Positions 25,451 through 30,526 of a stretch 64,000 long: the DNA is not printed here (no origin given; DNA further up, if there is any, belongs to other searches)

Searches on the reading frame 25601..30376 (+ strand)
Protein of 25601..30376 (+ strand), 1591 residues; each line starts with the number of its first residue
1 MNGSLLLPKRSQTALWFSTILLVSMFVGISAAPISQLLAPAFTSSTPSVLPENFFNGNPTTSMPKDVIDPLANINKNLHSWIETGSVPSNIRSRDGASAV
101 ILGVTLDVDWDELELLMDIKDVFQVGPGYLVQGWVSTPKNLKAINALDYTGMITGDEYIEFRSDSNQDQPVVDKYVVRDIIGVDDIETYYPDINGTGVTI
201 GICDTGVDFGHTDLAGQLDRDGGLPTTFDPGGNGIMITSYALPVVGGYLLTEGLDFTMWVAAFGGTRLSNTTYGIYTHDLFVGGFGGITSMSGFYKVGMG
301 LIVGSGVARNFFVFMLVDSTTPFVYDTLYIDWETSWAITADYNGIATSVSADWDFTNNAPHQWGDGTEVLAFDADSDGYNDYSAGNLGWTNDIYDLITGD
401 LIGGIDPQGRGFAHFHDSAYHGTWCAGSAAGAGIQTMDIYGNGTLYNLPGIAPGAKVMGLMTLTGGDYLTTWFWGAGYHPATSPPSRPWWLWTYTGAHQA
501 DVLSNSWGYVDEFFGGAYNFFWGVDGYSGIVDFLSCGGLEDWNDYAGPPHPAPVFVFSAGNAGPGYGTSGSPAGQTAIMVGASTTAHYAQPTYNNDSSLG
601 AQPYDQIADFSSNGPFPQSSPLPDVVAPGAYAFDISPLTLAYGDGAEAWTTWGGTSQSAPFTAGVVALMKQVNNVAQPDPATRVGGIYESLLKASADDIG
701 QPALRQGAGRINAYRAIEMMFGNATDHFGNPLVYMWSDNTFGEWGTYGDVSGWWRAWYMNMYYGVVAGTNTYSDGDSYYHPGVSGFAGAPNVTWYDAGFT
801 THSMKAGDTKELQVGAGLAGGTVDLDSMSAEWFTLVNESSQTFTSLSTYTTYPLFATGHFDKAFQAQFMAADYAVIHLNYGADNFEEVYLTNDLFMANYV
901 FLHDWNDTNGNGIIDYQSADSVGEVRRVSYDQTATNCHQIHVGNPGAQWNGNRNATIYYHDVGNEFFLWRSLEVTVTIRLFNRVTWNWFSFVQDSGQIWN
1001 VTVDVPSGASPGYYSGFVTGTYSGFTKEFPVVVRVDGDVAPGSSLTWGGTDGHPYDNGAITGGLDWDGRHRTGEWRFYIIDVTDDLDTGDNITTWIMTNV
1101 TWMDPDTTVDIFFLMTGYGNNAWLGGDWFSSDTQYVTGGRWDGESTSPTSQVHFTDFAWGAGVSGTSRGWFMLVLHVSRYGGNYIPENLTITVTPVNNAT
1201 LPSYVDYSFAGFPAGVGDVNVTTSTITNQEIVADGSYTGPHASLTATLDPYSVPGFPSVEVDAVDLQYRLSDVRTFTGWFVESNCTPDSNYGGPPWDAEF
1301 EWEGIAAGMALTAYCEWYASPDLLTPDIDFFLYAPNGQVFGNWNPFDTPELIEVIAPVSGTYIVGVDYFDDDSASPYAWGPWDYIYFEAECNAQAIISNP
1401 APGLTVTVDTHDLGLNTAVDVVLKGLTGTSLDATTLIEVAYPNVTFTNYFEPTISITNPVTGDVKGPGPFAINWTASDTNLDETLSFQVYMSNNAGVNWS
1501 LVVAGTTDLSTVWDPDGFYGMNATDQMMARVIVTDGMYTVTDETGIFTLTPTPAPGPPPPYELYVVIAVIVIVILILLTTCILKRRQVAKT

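Call 19: search_protein_families(library=pfam, proteins=[window:25601-30376:+], max_evalue=0.01)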
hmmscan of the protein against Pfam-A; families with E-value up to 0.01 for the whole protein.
window:25601-30376:+ (1591 aa): 1 family
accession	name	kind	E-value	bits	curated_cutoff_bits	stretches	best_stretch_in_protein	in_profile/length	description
PF00082.27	Peptidase_S8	-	8.5e-28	97.9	21.8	1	195-699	1-276/288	Subtilase family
